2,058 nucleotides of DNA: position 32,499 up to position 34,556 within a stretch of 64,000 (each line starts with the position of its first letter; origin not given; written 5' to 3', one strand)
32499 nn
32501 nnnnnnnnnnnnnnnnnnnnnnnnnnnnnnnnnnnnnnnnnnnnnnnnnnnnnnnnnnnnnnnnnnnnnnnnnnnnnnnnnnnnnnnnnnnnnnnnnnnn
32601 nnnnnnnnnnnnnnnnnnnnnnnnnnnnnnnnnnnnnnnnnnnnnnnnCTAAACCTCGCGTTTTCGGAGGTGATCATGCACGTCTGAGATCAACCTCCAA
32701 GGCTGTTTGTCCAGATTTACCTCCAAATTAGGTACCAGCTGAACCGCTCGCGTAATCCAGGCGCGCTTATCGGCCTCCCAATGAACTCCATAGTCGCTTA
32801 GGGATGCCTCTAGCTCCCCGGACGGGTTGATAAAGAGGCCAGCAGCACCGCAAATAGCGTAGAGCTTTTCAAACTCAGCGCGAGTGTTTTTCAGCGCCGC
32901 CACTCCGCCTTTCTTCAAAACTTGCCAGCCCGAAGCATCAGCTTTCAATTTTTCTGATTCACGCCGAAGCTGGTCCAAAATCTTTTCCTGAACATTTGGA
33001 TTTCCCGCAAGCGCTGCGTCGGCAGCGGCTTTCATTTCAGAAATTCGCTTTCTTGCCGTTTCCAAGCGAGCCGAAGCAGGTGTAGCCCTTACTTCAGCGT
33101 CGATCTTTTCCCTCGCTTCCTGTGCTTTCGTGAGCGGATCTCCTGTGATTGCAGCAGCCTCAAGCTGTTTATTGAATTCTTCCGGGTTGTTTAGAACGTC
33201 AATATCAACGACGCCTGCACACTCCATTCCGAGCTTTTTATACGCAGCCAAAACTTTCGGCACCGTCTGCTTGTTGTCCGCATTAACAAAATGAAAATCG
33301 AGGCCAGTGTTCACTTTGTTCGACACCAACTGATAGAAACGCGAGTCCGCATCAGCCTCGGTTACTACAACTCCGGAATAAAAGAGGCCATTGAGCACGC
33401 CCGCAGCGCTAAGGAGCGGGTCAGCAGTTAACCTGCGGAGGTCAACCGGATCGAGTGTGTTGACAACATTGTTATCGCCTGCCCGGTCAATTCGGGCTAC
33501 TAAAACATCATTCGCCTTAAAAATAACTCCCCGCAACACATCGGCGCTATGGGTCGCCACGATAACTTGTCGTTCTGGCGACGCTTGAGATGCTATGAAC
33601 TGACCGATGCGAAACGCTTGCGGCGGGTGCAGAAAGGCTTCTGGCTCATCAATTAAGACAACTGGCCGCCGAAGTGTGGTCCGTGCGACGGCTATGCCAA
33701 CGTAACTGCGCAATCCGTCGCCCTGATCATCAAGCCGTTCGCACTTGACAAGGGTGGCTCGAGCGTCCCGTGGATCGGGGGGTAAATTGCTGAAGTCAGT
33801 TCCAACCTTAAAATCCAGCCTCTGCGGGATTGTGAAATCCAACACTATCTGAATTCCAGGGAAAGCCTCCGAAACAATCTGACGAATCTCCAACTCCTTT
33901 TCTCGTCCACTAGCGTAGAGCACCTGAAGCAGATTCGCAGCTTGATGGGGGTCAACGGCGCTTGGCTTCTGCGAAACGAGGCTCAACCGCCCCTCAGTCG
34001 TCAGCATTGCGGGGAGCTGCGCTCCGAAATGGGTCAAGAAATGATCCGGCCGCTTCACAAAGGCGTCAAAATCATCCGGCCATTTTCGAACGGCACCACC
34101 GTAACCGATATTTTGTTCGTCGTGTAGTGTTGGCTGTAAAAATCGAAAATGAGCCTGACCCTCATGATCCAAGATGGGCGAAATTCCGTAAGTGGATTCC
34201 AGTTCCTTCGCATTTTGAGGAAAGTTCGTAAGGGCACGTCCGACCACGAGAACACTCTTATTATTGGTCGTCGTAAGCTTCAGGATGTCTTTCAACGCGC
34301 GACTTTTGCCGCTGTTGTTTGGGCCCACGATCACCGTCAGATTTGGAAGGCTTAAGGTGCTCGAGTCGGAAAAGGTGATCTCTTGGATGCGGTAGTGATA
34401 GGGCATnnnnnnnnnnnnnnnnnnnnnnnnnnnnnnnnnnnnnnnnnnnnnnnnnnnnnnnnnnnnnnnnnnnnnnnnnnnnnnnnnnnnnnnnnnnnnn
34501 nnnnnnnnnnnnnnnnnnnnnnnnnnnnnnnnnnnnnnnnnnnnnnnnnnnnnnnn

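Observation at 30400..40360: A 10-kb accessory island with nuclease, ATPase, small-TM and mobile-element genes between housekeeping blocks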

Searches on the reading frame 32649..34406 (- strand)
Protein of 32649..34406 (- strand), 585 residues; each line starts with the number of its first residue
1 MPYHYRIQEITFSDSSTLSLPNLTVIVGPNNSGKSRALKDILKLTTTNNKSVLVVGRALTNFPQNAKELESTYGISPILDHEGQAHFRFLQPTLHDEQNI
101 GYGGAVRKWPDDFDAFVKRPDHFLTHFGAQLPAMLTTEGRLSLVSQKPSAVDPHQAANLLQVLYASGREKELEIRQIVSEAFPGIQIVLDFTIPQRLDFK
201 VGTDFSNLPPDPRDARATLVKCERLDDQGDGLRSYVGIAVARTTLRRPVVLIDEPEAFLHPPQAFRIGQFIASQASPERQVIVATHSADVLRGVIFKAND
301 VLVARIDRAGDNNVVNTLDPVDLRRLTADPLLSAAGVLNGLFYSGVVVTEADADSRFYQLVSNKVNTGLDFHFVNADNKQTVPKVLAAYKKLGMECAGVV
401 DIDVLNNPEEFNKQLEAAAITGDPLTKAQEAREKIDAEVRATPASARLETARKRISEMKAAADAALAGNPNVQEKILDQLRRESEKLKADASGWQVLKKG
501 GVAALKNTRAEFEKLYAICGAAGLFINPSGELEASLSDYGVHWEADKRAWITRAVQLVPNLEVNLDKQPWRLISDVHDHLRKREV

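Call 4: search_protein_families(library=pfam, proteins=[window:32649-34406:-], max_evalue=0.01)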
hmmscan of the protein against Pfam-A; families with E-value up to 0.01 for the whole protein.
window:32649-34406:- (585 aa): 8 families
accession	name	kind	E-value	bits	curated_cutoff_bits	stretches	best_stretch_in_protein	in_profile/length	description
PF13304.12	AAA_21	-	9.4e-15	55.9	27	1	226-288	236-300/304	AAA domain, putative AbiEii toxin, Type IV TA system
PF13175.12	AAA_15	-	1.6e-12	48.2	32.1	2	225-289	298-372/374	AAA ATPase domain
PF02463.25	SMC_N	-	1.9e-05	24.7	40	0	246-292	158-203/220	RecF/RecN/SMC N terminal domain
PF20469.4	OLD-like_TOPRIM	-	0.00032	21.6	23.2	1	341-403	1-67/67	Overcoming lysogenization defect protein-like, TOPRIM domain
PF11398.14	DUF2813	-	0.00097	19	21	0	245-326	282-361/372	Protein of unknown function (DUF2813)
PF00005.33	ABC_tran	-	0.0012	19.9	25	0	18-72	8-60/137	ABC transporter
PF13514.12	AAA_27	-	0.0054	16.8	22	0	19-44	20-49/206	AAA domain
PF13476.12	AAA_23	-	0.0061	17.7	27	0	6-48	11-45/201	AAA domain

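Call 5: search_protein_families(library=padloc, proteins=[window:32649-34406:-], max_evalue=0.01)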
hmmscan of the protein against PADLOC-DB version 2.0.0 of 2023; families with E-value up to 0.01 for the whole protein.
window:32649-34406:- (585 aa): 118 families (the best 25 are shown)
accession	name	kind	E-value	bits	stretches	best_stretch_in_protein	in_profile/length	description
PDLC02358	Old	-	5.4e-23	79.6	2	172-473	209-513/578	Old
PDLC03878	NsnB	-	2.6e-22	78.1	1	12-296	13-286/345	-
PDLC02980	AriA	-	1.9e-17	62.2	2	226-291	236-303/304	-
PDLC04178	HEC-01A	-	1e-14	52.4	1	245-335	286-372/399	-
PDLC02979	AriA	-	4.2e-14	51.1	2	225-290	297-372/373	-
PDLC02915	ATPase-Toprim_I-B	-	1.6e-13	48.4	1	239-318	248-326/623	-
PDLC00303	PtuA1|PtuA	-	6.4e-13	46.5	2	246-306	236-297/386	AAA ATPase domain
PDLC04177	HEC-01A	-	1.1e-12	45.7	2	232-324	282-371/393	-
PDLC02981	AriAB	-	4.1e-12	43.6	1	248-309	332-394/694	-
PDLC04175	HEC-01A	-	1.9e-11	41.6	1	248-325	270-342/363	-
PDLC00091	GajA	-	3.8e-11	40.5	1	249-288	299-339/627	AAA ATPase domain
PDLC02335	AbiLi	-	1e-10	39.2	1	10-310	65-255/326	AbiLi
PDLC04135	mad3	-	1.3e-10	39.4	1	236-321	272-354/374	mads_3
PDLC04180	HEC-01A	-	7.1e-10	36.6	1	245-311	274-341/382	-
PDLC00075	GajA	-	7.9e-10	35.9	1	223-307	244-324/536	AAA ATPase domain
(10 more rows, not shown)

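Call 8: search_protein_families(library=ncbifam, proteins=[window:32649-34406:-], max_evalue=0.01)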
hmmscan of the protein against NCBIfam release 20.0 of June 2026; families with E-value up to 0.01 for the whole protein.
window:32649-34406:- (585 aa): 22 families
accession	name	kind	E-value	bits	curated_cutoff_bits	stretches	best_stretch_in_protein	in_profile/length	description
NF038234.1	retron_eff_Eco8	equivalog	2.3e-08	33.1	250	1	239-300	265-334/679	retron Eco8 family effector endonuclease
NF047739.1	antiphage_MADS3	equivalog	4.7e-07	29.3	420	1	249-316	339-402/427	methylation-associated defense system AAA family ATPase MAD3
TIGR03522.1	GldA_ABC_ATP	equivalog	3.6e-06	26.7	402.6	0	227-288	133-192/301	gliding motility-associated ABC transporter ATP-binding subunit GldA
TIGR02857.1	CydD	equivalog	8.1e-06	25.1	435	0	238-291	467-520/529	thiol reductant ABC exporter subunit CydD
NF040873.1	AztA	equivalog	3.2e-05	23.6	220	0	20-45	17-42/191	zinc ABC transporter ATP-binding protein AztA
TIGR02673.1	FtsE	equivalog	3.9e-05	23.4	264.85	0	238-293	146-202/214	cell division ATP-binding protein FtsE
NF041760.1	PtuA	equivalog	0.00012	21.2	500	0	249-294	379-423/524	retron Ec78 anti-phage system effector ATPase PtuA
NF008409.0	PRK11231.1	equivalog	0.0002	20.8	375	1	17-64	22-71/255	Fe(3+) dicitrate ABC transporter ATP-binding protein FecE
TIGR02315.1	ABC_phnC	equivalog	0.00037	20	266.1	0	22-64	29-71/243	phosphonate ABC transporter ATP-binding protein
NF053840.1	MnTportMntADein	equivalog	0.00044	19.9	400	0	16-53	22-59/240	manganese ABC transporter ATP-binding protein MntA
TIGR03608.1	L_ocin_972_ABC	subfamily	0.00047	19.7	254.85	1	238-290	143-196/206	putative bacteriocin export ABC transporter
NF010068.0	PRK13548.1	equivalog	0.00064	18.9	261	1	18-65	28-75/261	heme ABC transporter ATP-binding protein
TIGR03771.1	anch_rpt_ABC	equivalog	0.00076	19.3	268.8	0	22-58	7-43/223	anchored repeat-type ABC transporter ATP-binding subunit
TIGR00972.1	3a0107s01c2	equivalog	0.0011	18.4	343.2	0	238-288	153-203/248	phosphate ABC transporter ATP-binding protein PstB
TIGR03873.1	F420-0_ABC_ATP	hypoth_equivalog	0.0011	18.3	372.4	0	22-65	28-71/256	putative F420-0 ABC transporter ATP-binding protein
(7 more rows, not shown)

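Call 28: search_protein_families(library=phrogs, proteins=[window:32649-34406:-], max_evalue=0.01)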
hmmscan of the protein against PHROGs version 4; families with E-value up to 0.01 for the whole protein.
window:32649-34406:- (585 aa): 9 families
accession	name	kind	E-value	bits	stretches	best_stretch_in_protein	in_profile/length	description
phrog_4747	-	unknown function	3.7e-21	76.8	2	173-445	242-535/610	-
phrog_8323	-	unknown function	1.6e-10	41.1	1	248-310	323-382/623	-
phrog_9802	-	unknown function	2.1e-10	41.2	1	247-293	285-330/438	-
phrog_7507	-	unknown function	2.6e-08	34.6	1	248-291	408-450/483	-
phrog_8066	-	unknown function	8.2e-07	29.2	1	247-311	384-445/522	-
phrog_14430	-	unknown function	1.7e-06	28.5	1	249-294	340-385/444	-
phrog_5836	-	unknown function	7.3e-06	25.2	1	249-323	308-381/1071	-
phrog_3940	-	unknown function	0.00068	19.5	0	249-293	256-301/537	-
phrog_21420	-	unknown function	0.0078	15.7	0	249-291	528-570/654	-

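Call 32: search_solved_structures(query=window:32649-34406:-, max_evalue=0.01)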
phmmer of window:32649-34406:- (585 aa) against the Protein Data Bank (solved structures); distinct sequences matched with E-value up to 0.01: 3.
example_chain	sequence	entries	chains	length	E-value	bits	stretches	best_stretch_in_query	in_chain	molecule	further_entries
8fed_G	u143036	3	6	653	0.0047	18.8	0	230-295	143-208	ABC transporter, ATP-binding protein,Green fluorescent protein chimera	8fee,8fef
8ee4_A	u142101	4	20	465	0.0054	18.6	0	247-310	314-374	PtuA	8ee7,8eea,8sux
8idb_A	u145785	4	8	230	0.0097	17.8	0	136-306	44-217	Cell division ATP-binding protein FtsE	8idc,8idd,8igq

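Call 33: find_homologous_proteins(query=window:32649-34406:-, max_evalue=0.001)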
Query window:32649-34406:- (585 aa): 2304 proteins with E <= 0.001 among 8000 candidates; the best 120 are listed.
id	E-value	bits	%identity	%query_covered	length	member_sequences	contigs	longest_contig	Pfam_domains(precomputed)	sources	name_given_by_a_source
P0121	0.0e+0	1310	100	100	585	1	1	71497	PF13175.13,PF02463.26,PF13304.13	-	-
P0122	5.7e-261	885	69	99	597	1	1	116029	PF13175.13,PF13304.13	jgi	jgi:hypothetical protein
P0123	5.5e-249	846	66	100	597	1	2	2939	PF20469.5,PF13175.13,PF13304.13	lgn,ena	-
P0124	7.1e-233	792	61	99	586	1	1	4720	PF13175.13,PF02463.26,PF13304.13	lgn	-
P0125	5.6e-222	756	59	100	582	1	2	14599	PF13175.13,PF13304.13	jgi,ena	-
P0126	9.7e-222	756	58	99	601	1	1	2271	PF13175.13,PF13304.13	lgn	-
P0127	1.7e-218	745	60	95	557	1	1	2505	PF20469.5,PF13175.13,PF13304.13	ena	-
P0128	1.2e-205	703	56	99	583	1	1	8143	PF13175.13,PF13304.13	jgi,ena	-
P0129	4.4e-193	661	54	99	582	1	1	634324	PF13175.13,PF13304.13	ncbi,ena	-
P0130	1.2e-182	627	52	99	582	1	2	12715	PF20469.5,PF13175.13,PF02463.26,PF13304.13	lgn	-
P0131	7.0e-162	558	46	99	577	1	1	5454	PF11398.15,PF13175.13,PF13304.13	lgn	-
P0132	2.5e-160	553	47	99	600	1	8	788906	PF00005.34,PF13175.13,PF13304.13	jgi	jgi:predicted ATPase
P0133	8.9e-160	551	46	99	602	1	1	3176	PF20469.5,PF13175.13,PF13304.13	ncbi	-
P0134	3.0e-159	549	47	99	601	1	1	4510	PF13175.13,PF13304.13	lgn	-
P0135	6.1e-159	548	47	99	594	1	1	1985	PF20469.5,PF13175.13,PF13304.13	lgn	-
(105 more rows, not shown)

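Call 34: find_encoding_contigs(protein=P0122, flank=8000, max_places=2)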
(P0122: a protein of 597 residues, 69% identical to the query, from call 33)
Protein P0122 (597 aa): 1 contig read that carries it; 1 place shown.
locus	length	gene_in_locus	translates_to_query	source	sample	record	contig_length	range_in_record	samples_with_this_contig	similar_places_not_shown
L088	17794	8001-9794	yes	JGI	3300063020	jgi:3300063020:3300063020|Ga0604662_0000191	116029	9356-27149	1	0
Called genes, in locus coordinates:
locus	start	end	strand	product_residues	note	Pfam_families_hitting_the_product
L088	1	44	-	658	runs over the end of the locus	PF02554:CstA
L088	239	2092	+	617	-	PF07690:MFS_1 (faint), PF03092:BT1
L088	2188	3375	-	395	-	PF08495:FIST, PF10442:FIST_C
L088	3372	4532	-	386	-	PF02595:Gly_kinase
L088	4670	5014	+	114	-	PF00462:Glutaredoxin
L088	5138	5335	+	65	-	PF01165:Ribosomal_S21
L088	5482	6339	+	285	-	PF01261:AP_endonuc_2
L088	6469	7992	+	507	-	PF20695:UbiD_N, PF01977:UbiD, PF20696:UbiD_C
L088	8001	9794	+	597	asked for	PF13175:AAA_15 (weak), PF13304:AAA_21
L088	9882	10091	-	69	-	PF06983:3-dmu-9_3-mt (weak)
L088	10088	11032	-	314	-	PF07676:PD40 (faint), PF26549:Tricorn_N (weak), PF26550:Tricorn_2nd (weak)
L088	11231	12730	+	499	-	PF22244:GCE_fung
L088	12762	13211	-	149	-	PF02311:AraC_binding (weak), PF07883:Cupin_2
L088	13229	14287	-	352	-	PF03193:RsgA_GTPase, PF00350:Dynamin_N (faint), PF01926:MMR_HSR1 (weak)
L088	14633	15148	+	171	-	PF04542:Sigma70_r2, PF08281:Sigma70_r4_2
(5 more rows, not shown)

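Call 35: find_encoding_contigs(protein=P0129, flank=8000, max_places=2)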
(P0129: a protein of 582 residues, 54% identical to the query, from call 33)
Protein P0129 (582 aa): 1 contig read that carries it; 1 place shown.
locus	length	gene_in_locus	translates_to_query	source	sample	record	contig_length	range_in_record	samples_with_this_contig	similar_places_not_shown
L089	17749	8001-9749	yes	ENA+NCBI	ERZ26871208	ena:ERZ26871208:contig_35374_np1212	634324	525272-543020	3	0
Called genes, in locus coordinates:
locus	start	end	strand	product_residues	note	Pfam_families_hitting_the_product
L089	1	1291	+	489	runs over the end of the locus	PF00772:DnaB, PF03796:DnaB_C, PF13481:AAA_25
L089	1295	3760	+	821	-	PF07244:POTRA, PF01103:Omp85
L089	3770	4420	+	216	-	PF03938:OmpH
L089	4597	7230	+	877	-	PF02861:Clp_N, PF23569:NBD_SMAX1, PF00004:AAA, PF17871:AAA_lid_9, PF07724:AAA_2, PF00004:AAA, PF07728:AAA_5, PF10431:ClpB_D2-small, +8 more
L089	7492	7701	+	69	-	PF25179:LMF1_C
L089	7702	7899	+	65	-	PF25179:LMF1_C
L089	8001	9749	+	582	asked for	PF13304:AAA_21, PF13175:AAA_15 (weak)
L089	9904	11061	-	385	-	-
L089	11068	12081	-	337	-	PF00005:ABC_tran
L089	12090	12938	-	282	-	PF00528:BPD_transp_1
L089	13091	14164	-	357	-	PF09084:NMT1 (faint)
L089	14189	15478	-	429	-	PF05816:TelA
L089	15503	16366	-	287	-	-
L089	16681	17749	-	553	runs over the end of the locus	PF00004:AAA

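Call 36: find_encoding_contigs(protein=P0125, flank=8000, max_places=2)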
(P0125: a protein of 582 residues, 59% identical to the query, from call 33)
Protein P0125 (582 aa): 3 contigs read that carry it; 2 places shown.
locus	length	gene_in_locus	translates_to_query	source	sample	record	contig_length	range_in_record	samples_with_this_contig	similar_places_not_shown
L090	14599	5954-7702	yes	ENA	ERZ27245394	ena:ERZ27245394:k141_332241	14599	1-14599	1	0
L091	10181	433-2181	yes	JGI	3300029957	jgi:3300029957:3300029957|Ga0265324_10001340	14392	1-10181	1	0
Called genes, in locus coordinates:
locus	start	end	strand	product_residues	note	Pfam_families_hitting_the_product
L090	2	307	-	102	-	?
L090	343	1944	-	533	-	PF00072:Response_reg, PF00989:PAS, PF08448:PAS_4, PF13426:PAS_9 (weak), PF07228:SpoIIE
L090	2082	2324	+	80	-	-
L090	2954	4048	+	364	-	-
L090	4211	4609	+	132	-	PF04480:DUF559, PF18741:MTES_1575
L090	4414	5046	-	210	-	PF08666:SAF (faint)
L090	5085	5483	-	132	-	-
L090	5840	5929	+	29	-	-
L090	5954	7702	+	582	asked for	PF13175:AAA_15 (weak), PF13304:AAA_21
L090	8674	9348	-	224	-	-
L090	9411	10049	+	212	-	-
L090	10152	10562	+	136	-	-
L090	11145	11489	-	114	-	-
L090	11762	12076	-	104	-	-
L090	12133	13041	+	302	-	PF02403:Seryl_tRNA_N, PF00587:tRNA-synt_2b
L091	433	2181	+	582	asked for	PF13175:AAA_15 (weak), PF13304:AAA_21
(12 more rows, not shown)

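Call 67: search_solved_structures(query=A3, max_evalue=0.01)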
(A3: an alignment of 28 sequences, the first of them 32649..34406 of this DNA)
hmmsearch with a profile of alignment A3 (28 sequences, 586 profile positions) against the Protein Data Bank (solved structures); distinct sequences matched with E-value up to 0.01: 22.
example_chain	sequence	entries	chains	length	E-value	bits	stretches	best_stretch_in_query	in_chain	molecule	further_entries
6p74_A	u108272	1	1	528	6.9e-09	38.2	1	226-409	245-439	Putative ATP-dependent endonuclease of the OLD family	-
8ee4_A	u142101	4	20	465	0.00013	24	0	247-294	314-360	PtuA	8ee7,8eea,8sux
3jqh_A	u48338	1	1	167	0.00028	22.9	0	422-494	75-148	C-type lectin domain family 4 member M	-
3zgx_A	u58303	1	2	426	0.00044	22.3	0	229-306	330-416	CHROMOSOME PARTITION PROTEIN SMC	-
4yms_J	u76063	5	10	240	0.0012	20.9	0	17-62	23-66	ABC-type polar amino acid transport system, ATPase component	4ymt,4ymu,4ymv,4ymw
9n69_A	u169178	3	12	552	0.0013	20.7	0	249-298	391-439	AAA family ATPase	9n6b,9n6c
6yal_k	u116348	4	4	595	0.0024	19.9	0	231-291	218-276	ATP-binding cassette sub-family E member 1 (ABCE1) | ATP binding cassette subfamily E member 1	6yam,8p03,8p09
9h6y_k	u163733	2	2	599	0.0025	19.8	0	231-291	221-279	ATP binding cassette subfamily E member 1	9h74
4u00_A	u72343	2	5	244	0.0025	19.8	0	17-77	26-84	Amino acid ABC transporter, ATP-binding protein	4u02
3jag_jj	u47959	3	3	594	0.0029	19.6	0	231-291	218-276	ABCE1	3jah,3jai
8ux9_B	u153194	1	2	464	0.0029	19.6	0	247-293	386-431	AriA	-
6zvj_1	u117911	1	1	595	0.0029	19.6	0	231-291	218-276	ATP-binding cassette sub-family E member 1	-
8v45_A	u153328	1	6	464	0.0029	19.6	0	247-293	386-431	AriA antitoxin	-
5lzv_jj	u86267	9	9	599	0.003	19.6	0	231-291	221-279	ABCE1 | ATP binding cassette subfamily E member 1 | ATP-binding cassette sub-family E member 1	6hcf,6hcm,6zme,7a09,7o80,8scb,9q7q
23or_B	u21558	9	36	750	0.0038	19.2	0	10-63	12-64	Retron Eco8 OLD nuclease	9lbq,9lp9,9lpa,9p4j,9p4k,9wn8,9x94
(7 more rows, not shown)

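Call 86: search_solved_structures(query=A3, max_evalue=0.000001, show_alignments=1)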
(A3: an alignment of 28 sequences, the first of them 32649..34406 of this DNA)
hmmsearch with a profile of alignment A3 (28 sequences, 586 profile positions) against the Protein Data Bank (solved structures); distinct sequences matched with E-value up to 0.000001: 1.
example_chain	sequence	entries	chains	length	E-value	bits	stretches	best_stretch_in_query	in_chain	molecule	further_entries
6p74_A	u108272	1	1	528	6.9e-09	38.2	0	226-409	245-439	Putative ATP-dependent endonuclease of the OLD family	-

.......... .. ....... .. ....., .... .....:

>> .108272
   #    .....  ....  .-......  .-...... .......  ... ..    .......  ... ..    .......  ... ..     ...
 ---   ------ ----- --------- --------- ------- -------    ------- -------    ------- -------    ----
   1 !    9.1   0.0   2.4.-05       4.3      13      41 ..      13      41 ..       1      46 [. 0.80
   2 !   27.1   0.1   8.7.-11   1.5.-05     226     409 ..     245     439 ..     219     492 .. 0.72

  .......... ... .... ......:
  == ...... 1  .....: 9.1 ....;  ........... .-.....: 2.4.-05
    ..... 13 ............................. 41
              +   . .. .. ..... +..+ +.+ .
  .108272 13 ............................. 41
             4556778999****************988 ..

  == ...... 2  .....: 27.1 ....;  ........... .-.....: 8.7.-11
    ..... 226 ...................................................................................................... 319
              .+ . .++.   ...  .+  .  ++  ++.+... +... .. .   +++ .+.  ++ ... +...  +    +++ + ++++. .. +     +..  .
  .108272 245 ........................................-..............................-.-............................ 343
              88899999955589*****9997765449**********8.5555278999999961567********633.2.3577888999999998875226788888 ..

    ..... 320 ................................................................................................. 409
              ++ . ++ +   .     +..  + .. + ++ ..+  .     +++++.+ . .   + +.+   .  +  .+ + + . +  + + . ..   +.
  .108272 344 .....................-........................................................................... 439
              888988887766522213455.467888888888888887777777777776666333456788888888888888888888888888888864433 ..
